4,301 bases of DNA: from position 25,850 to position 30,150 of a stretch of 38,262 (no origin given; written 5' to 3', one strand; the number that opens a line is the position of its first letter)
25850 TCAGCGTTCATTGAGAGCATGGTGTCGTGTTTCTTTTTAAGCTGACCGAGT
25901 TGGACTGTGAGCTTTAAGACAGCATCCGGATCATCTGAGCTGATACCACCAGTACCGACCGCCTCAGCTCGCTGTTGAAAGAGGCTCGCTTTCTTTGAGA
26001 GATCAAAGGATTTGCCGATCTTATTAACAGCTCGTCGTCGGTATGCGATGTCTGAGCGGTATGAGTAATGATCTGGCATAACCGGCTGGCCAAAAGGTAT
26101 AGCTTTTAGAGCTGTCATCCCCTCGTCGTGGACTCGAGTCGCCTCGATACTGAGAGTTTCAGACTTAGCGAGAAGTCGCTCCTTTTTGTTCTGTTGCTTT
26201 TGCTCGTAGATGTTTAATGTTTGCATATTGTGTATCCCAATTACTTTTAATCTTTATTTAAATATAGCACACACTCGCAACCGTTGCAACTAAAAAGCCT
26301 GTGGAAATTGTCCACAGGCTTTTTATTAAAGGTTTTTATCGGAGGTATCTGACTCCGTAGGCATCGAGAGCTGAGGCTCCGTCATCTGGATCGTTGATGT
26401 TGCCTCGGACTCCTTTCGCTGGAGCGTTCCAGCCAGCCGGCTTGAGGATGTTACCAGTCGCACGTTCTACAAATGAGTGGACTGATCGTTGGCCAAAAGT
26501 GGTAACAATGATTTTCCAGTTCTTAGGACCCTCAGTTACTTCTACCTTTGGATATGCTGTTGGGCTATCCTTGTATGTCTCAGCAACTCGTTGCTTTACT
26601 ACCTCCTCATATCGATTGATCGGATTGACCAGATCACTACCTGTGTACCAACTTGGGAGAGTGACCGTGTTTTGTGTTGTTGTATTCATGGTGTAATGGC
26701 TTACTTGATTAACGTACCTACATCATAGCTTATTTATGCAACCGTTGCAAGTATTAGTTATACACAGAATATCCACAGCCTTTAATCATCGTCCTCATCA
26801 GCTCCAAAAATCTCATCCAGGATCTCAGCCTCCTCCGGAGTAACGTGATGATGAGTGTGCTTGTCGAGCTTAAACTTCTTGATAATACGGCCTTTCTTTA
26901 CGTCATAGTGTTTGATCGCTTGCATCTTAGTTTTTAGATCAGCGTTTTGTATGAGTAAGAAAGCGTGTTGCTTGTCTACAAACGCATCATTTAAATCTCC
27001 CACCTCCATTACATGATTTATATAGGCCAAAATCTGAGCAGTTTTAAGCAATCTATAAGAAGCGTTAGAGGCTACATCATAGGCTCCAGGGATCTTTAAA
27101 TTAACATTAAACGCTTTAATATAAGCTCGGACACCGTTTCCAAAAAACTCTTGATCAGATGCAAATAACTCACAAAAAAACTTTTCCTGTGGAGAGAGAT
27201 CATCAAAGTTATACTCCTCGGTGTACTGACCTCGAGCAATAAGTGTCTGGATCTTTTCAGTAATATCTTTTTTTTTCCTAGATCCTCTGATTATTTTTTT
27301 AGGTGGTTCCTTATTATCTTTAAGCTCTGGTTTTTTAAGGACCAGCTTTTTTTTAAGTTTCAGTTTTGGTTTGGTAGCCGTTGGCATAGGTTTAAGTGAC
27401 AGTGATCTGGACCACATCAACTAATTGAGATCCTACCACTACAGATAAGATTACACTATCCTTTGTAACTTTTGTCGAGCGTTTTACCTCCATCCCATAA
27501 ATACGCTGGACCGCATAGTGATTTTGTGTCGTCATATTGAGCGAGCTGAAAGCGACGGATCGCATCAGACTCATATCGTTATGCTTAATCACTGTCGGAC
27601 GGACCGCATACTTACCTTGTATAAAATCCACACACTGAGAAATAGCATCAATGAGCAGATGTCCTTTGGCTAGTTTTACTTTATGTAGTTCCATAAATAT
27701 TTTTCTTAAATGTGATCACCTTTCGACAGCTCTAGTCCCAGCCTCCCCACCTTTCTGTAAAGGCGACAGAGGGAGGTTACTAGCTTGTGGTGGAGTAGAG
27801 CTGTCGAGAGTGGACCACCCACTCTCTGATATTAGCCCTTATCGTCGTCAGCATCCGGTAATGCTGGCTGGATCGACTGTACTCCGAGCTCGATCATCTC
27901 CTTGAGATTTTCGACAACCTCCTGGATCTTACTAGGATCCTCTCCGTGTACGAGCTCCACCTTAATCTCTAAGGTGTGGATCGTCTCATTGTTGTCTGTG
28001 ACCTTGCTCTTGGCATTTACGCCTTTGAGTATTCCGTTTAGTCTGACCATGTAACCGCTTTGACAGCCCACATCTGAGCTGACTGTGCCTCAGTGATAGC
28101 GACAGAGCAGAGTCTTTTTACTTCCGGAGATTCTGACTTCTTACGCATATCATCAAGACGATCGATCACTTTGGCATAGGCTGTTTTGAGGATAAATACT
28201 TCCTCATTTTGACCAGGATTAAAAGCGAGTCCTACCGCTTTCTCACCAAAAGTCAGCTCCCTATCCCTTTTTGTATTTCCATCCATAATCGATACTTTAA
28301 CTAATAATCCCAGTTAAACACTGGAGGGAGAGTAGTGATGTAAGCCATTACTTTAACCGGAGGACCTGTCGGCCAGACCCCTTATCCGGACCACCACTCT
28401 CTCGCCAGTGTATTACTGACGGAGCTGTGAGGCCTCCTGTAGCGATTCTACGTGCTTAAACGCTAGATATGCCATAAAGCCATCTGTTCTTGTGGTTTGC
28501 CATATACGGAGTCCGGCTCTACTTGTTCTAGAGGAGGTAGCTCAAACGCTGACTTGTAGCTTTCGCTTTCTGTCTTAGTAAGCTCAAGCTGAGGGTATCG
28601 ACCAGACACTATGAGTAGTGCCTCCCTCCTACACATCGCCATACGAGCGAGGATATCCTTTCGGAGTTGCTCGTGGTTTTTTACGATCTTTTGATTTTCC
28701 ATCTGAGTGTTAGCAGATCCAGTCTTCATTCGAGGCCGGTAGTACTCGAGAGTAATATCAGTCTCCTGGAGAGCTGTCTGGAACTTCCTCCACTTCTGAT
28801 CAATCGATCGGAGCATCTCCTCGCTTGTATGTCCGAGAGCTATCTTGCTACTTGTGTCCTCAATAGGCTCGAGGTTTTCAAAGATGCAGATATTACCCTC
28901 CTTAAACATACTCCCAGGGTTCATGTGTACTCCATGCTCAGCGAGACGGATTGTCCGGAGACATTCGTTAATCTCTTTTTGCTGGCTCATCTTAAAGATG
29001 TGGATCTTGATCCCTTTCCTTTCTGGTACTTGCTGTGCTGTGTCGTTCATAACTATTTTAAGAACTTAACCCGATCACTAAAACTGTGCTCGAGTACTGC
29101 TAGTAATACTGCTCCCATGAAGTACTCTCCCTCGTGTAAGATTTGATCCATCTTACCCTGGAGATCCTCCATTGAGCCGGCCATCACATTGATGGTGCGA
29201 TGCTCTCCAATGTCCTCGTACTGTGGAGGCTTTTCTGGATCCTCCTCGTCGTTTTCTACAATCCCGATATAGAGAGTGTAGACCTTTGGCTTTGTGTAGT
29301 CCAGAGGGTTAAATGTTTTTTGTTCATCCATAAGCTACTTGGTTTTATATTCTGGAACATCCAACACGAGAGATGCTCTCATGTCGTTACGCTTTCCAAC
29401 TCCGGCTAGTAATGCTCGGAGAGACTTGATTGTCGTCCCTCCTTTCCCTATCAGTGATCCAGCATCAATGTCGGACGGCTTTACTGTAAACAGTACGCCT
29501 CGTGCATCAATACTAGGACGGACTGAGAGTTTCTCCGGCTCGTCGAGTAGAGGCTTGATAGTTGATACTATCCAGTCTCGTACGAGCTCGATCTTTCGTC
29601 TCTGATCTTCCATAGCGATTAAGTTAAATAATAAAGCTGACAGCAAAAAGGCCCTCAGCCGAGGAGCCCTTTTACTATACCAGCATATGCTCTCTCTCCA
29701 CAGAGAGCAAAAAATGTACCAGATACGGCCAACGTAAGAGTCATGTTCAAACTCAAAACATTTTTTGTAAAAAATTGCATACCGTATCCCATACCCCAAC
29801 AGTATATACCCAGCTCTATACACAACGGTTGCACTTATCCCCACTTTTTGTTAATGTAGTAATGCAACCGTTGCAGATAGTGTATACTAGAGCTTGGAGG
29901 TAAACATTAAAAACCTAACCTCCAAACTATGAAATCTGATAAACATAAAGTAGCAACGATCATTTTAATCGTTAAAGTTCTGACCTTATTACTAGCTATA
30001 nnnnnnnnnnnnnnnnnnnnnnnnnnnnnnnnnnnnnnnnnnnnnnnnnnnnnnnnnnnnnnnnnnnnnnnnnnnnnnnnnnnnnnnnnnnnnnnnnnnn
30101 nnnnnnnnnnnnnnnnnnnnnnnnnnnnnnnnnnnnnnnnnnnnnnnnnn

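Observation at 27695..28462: Two related, highly structured intergenic elements bracket a discrete two-gene cassette in the early operon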

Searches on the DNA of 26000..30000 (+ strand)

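Call 5: search_dna_similar(query=window:26000-30000:+, collection=phages, mode=distant)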
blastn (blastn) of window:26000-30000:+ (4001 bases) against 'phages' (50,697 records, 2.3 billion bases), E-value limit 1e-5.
Records with a match: 2; places in all: 2; records where one place covers at least 80% of the query: 0.
Best place of each record, by identity: 60-80% 2.
By first word of the organism name: Enterobacter 2.
By host as written in the record: Enterobacter cloacae 2.
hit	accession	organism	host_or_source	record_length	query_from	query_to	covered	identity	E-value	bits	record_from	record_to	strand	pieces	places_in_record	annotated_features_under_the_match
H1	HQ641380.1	Enterobacter phage EcP1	Enterobacter cloacae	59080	2039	2260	6%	67.6%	6e-11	77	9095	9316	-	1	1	hypothetical protein (x2)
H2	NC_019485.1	Enterobacter phage EcP1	Enterobacter cloacae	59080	2039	2260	6%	67.6%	6e-11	77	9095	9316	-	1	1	hypothetical protein (x2)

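Call 6: search_rna_families(source=window, start=27300, end=28900, threshold=evalue, max_evalue=10)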
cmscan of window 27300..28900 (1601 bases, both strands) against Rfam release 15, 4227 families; matches with E-value up to 10: 4.
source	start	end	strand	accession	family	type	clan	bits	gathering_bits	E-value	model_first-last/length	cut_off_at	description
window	28059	28154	-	RF03531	n00280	Gene; sRNA;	-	23.4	65.2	0.79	1-101/101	no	Clostridioides difficile sRNA included into helicase gene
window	28170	28387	-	RF01967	RMST_6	Gene; lncRNA;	-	21.4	90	2.4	1-203/203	no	Rhabdomyosarcoma 2 associated transcript conserved region 6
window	28182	28227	+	RF00440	SNORD37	Gene; snRNA; snoRNA; CD-box;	-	17.7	45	2.9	1-65/65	no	Small nucleolar RNA SNORD37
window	28311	28418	+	RF04210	MIR8643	Gene; miRNA;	-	15.9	135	7.3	25-126/150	no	MIR8643 microRNA precursor family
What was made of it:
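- On Any Rfam 15 family (riboswitches, ribozymes, leaders, sRNAs): Only chance-level matches (E >= 0.79) in 27300-28900 (call 6).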

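Call 55: build_rna_model(alignment_id=A3)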
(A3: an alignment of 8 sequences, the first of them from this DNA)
Model R1 built from alignment A3 (8 sequences, 152 columns); structure: RNAalifold consensus.
model positions 141; base pairs 28; branch points 1; effective number of sequences 1.8; information 0.59 bits per position. Calibrated on 0.2 Mb of random sequence (short: E-values are rough).
structure used (alignment columns):
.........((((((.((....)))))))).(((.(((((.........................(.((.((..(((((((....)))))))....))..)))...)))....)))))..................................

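Call 56: search_with_rna_model(model_id=R1, sources=[window, L004, L008, L009, L011, L012, L042, L043, L044, L045], max_evalue=10, make_alignment=true)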
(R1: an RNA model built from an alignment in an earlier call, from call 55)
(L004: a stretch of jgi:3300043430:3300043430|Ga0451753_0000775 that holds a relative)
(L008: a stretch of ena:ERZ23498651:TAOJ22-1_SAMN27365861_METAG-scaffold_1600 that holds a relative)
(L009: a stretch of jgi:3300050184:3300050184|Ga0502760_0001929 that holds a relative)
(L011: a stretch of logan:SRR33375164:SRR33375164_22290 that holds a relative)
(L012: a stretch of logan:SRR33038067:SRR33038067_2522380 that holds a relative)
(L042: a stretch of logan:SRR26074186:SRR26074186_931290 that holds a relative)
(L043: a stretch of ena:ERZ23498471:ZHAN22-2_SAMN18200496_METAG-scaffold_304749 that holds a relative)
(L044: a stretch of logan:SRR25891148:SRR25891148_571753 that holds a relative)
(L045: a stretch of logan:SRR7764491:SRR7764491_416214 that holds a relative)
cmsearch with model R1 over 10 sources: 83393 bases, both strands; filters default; matches with E-value up to 10: 9.
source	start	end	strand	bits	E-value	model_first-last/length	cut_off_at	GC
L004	3221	3362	+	153.2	1.2e-37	1-141/141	no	0.46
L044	1279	1420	+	151.4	3.8e-37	1-141/141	no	0.46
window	27692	27834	-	151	4.6e-37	1-141/141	no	0.47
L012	5308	5447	+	140.8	2.4e-34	1-141/141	no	0.47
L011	5234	5369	+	109.9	4.1e-26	1-141/141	no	0.55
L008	5419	5565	+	106.2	3.9e-25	1-141/141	no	0.46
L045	467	595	+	91.2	3.8e-21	1-141/141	no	0.53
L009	5268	5354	+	88.3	2.3e-20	1-141/141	no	0.46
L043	101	212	+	14.3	1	1-141/141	no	0.37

Alignment A5: 9 matches aligned to the model, 170 columns, each read 5' to 3' on its own strand. Consensus structure (alignment columns), stored with it:
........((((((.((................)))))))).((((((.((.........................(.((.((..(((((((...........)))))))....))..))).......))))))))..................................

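Call 57: build_rna_model(alignment_id=A4)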
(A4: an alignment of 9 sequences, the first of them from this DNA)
Model R2 built from alignment A4 (9 sequences, 172 columns); structure: RNAalifold consensus.
model positions 143; base pairs 29; branch points 3; effective number of sequences 2.65; information 0.59 bits per position. Calibrated on 0.2 Mb of random sequence (short: E-values are rough).
structure used (alignment columns):
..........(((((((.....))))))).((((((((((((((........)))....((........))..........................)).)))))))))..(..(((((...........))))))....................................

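Call 58: search_with_rna_model(model_id=R2, sources=[window, L004, L008, L009, L011, L012, L042, L043, L044, L045], max_evalue=10, make_alignment=true)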
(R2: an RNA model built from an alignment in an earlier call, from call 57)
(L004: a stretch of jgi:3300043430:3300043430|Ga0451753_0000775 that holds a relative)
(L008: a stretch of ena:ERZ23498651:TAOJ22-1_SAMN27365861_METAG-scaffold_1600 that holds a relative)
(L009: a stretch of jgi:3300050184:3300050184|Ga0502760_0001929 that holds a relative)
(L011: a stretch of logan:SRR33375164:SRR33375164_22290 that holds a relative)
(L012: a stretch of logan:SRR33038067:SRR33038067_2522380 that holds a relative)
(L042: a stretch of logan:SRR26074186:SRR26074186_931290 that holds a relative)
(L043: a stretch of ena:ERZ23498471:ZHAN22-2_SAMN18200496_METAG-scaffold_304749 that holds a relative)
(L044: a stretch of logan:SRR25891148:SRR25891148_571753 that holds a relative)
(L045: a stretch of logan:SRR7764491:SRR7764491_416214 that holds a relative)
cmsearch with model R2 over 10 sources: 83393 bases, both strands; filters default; matches with E-value up to 10: 18.
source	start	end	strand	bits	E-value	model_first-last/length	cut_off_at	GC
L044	690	832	+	156.3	1.3e-37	1-143/143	no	0.48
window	28284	28427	-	150.8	3.1e-36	1-143/143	no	0.48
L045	7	149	+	150.7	3.4e-36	1-143/143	no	0.49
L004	2627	2770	+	149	9.2e-36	1-143/143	no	0.49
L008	4683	4824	+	143.5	2.3e-34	1-143/143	no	0.48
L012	4716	4859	+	143.1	2.9e-34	1-143/143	no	0.5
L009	4674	4821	+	102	8.1e-24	1-143/143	no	0.53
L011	4629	4763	+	94.8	5.4e-22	1-143/143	no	0.45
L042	897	1053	+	88.9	1.7e-20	1-143/143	no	0.51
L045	13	125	-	28.8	3e-05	7-119/143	no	0.53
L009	4669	4801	-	26.6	0.00011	1-143/143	no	0.56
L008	4689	4801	-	24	0.0005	7-119/143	no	0.52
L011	4635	4742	-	23.9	0.00054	7-119/143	no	0.53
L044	648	814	-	20.8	0.0032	1-143/143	no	0.5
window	28308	28421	+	20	0.0053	7-119/143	no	0.53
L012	4722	4835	-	18.7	0.011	7-119/143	no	0.55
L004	2633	2746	-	18.2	0.015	7-119/143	no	0.53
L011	4745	4818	-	8.7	3.8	1-143/143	no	0.35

Alignment A6: 18 matches aligned to the model, 291 columns, each read 5' to 3' on its own strand. Consensus structure (alignment columns), stored with it:
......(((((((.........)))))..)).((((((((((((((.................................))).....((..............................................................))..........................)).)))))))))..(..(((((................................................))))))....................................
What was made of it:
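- On One RNA family containing both A and B: R1 finds only A and R2 finds only B at E <= 10 (calls 56, 58).
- Closest known: T4 PeSL. Different: A and B are not detectable copies of one another (calls 56, 58).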

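Call 59: search_with_rna_model(model_id=R1, sources=[window, L004, L008, L009, L011, L012, L044, L045], max_evalue=1e-10, make_alignment=true)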
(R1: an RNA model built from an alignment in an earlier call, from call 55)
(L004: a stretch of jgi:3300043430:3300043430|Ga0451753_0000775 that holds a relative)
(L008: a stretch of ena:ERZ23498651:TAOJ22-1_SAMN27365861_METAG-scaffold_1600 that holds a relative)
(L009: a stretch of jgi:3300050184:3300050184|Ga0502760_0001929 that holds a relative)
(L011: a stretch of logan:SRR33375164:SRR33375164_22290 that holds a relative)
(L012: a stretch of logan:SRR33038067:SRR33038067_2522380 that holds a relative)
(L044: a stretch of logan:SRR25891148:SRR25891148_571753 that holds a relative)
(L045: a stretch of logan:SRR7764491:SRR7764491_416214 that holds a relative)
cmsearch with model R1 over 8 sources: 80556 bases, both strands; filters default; matches with E-value up to 1e-10: 8.
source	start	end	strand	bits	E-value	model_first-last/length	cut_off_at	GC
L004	3221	3362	+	153.2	1.2e-37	1-141/141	no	0.46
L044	1279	1420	+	151.4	3.6e-37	1-141/141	no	0.46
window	27692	27834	-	151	4.4e-37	1-141/141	no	0.47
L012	5308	5447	+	140.8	2.3e-34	1-141/141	no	0.47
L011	5234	5369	+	109.9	3.9e-26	1-141/141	no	0.55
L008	5419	5565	+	106.2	3.8e-25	1-141/141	no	0.46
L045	467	595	+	91.2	3.7e-21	1-141/141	no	0.53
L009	5268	5354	+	88.3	2.2e-20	1-141/141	no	0.46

Alignment A7: 8 matches aligned to the model, 155 columns, each read 5' to 3' on its own strand. Consensus structure (alignment columns), stored with it:
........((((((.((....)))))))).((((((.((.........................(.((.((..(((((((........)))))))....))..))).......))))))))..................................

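Call 60: search_with_rna_model(model_id=R2, sources=[window, L004, L008, L009, L011, L012, L042, L044, L045], max_evalue=1e-10, make_alignment=true)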
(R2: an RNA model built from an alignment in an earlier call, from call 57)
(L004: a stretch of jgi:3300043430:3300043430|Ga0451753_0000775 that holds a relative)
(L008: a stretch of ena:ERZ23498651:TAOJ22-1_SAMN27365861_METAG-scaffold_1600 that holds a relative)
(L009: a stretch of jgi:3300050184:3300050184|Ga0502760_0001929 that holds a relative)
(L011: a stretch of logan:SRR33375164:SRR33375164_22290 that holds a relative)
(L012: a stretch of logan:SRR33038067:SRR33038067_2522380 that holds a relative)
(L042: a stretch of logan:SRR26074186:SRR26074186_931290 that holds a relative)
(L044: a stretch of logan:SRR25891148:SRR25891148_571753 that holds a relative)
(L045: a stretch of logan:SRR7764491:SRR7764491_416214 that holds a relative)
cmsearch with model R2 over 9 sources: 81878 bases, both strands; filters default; matches with E-value up to 1e-10: 9.
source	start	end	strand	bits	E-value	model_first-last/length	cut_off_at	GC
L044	690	832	+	156.3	1.3e-37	1-143/143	no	0.48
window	28284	28427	-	150.8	3.1e-36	1-143/143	no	0.48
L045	7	149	+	150.7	3.3e-36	1-143/143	no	0.49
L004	2627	2770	+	149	9e-36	1-143/143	no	0.49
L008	4683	4824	+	143.5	2.3e-34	1-143/143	no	0.48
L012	4716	4859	+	143.1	2.9e-34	1-143/143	no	0.5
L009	4674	4821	+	102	8e-24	1-143/143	no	0.53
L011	4629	4763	+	94.8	5.3e-22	1-143/143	no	0.45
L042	897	1053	+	88.9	1.7e-20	1-143/143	no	0.51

Alignment A8: 9 matches aligned to the model, 168 columns, each read 5' to 3' on its own strand. Consensus structure (alignment columns), stored with it:
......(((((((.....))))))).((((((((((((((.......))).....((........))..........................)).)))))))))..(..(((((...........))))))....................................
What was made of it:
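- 28328..28401 (-): Element B, main domain. Helix P1 is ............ (28390-28401) with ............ (28328-28339). It encloses CCGGA/UCCGG and a variable hairpin (28357-28389), and the conserved single strand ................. (28340-28356). Model R2 finds the element in all 9 lineages at 89-156 bits (calls 58, 60).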

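Call 70: search_rna_families(sources=[L042, L045, L044], threshold=evalue, max_evalue=1)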
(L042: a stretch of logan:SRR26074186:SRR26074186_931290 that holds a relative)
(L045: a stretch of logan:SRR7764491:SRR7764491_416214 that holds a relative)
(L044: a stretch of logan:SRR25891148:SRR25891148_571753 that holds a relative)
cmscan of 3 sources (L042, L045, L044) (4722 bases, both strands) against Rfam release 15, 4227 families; matches with E-value up to 1: 0.
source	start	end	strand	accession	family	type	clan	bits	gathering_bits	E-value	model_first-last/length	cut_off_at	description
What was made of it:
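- On Any Rfam 15 family (riboswitches, ribozymes, leaders, sRNAs): None at E <= 1 in relatives L042, L044 and L045 (call 70).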

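Call 72: get_annotated_region(hit=H1, flank=1500)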
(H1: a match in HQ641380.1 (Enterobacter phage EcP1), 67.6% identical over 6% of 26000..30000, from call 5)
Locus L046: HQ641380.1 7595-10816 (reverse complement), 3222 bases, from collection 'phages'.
description: Enterobacter phage EcP1, complete genome.
organism: Enterobacter phage EcP1 (NCBI taxid 942016)
taxonomy: Viruses; Duplodnaviria; Heunggongvirae; Uroviricota; Caudoviricetes; Schitoviridae; Eceepunavirus; Eceepunavirus EcP1
host: Enterobacter cloacae; source: -; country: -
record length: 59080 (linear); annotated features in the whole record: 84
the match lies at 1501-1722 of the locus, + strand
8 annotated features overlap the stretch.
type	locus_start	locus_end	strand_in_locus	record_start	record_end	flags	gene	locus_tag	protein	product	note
CDS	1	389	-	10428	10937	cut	-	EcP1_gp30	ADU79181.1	hypothetical protein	-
CDS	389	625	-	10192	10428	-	-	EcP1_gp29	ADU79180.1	hypothetical protein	-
CDS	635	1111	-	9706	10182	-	-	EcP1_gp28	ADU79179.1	hypothetical protein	similar to hypothetical protein Plarl_13999 of Paenibacillus larvae subsp. larvae BRL-230010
CDS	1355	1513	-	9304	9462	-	-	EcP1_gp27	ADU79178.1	hypothetical protein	-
CDS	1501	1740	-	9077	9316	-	-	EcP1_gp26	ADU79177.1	hypothetical protein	similar to hypothetical protein XBJ1_2037 of Xenorhabdus bovienii SS-2004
CDS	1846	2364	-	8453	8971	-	-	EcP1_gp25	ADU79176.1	hypothetical protein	similar to hypothetical protein PROVALCAL_03972 of Providencia alcalifaciens DSM 30120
CDS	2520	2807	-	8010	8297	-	-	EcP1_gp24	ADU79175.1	hypothetical protein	similar to hypothetical protein of Erwinia phage phiAT1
CDS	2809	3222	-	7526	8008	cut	-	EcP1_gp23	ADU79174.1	hypothetical protein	-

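Call 77: search_with_rna_model(model_id=R2, sources=[L046, L047, L048, L049], max_evalue=10, filters=off)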
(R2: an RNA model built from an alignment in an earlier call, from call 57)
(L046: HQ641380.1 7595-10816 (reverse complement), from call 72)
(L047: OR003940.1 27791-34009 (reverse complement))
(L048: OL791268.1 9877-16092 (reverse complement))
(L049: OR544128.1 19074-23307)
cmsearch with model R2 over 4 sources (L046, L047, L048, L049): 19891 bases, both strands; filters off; matches with E-value up to 10: 27.
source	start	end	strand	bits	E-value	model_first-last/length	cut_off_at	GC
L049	14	42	-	8.4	1.1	1-143/143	no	0.28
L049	2188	2280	+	7.9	1.4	1-143/143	no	0.42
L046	1596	1624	+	7.9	1.5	1-143/143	no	0.28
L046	2814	2929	-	7.3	2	1-143/143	no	0.34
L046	558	662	+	7.3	2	1-143/143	no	0.37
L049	701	723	+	6.6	3.1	1-143/143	no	0.3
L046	623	662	-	6.5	3.3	1-143/143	no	0.25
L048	3170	3230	+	6.4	3.4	1-143/143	no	0.48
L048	2627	2700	-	6.2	3.9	1-143/143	no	0.55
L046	1403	1432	+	6.1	4.1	1-143/143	no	0.3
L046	2612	2685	-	6.1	4.1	1-143/143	no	0.41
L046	1109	1139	-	6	4.4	1-143/143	no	0.26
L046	387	419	-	6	4.5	1-143/143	no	0.3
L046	282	309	+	5.8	4.9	1-143/143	no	0.29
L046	405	447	+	5.8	4.9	38-79/143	no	0.28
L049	468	490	+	5.4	6.2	1-143/143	no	0.3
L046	968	999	-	5.3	6.6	1-143/143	no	0.25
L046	2853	2887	+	5.3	6.8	1-143/143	no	0.29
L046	197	226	-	5.2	7.2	1-143/143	no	0.23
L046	1802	1857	-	5.1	7.6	1-143/143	no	0.23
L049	749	771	+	5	8.2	1-143/143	no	0.17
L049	2643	2671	-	4.9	8.4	1-143/143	no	0.24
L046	356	393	+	4.9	8.5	1-143/143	no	0.29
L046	1280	1321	+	4.8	8.9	1-143/143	no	0.36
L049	3505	3527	+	4.8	8.9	1-143/143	no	0.43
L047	3210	3316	-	4.7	9.4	1-143/143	no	0.42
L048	319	358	+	4.7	9.6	1-143/143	no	0.4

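Call 78: search_with_rna_model(model_id=R1, sources=[L046, L047, L048, L049], max_evalue=10, filters=off)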
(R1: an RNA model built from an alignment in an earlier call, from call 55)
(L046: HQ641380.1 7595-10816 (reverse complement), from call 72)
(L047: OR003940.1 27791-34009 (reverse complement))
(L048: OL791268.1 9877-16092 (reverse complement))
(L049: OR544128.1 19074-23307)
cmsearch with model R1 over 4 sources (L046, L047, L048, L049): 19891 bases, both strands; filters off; matches with E-value up to 10: 4.
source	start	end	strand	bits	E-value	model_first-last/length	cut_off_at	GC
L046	2786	2835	+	12.5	0.76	1-141/141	no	0.22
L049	3806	3918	+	12.4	0.78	1-141/141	no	0.36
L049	473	515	-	9.3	5.5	1-141/141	no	0.23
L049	685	723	+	9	6.6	1-141/141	no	0.26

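Call 81: search_rna_families(source=L046, threshold=evalue, max_evalue=1)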
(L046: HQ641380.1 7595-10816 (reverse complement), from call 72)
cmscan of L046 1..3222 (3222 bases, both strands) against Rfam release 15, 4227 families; matches with E-value up to 1: 1.
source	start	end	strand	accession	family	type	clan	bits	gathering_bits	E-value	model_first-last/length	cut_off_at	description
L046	630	682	-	RF03010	mcrA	Gene; sRNA;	-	18.9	57.6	0.082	1-51/51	no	mcrA RNA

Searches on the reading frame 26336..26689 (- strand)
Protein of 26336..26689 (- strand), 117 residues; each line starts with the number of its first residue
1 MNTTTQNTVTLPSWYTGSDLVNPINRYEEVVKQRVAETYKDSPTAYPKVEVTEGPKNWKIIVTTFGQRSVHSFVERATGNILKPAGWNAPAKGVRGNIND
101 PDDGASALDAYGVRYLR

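Call 10: search_protein_families(library=phrogs, proteins=[window:26336-26689:-], max_evalue=0.01)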
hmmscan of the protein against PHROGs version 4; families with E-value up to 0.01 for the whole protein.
window:26336-26689:- (117 aa): 4 families
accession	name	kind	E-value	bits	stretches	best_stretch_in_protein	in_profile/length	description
phrog_5014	-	unknown function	2.1e-21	77.2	1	28-117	16-110/110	-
phrog_818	-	unknown function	4.9e-14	53.9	1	33-103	31-109/127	-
phrog_3274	-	unknown function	1.9e-13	52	1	42-113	31-108/113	-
phrog_10383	-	unknown function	9.8e-11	43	1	37-105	38-110/125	-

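Call 11: search_protein_families(library=pfam, proteins=[window:26336-26689:-], max_evalue=0.01)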
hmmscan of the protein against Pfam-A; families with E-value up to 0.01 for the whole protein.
window:26336-26689:- (117 aa): 1 family
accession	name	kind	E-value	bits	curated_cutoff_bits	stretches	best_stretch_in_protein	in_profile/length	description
PF24835.1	DUF7717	-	4.4e-14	53.1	27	1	28-103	22-100/117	Family of unknown function (DUF7717)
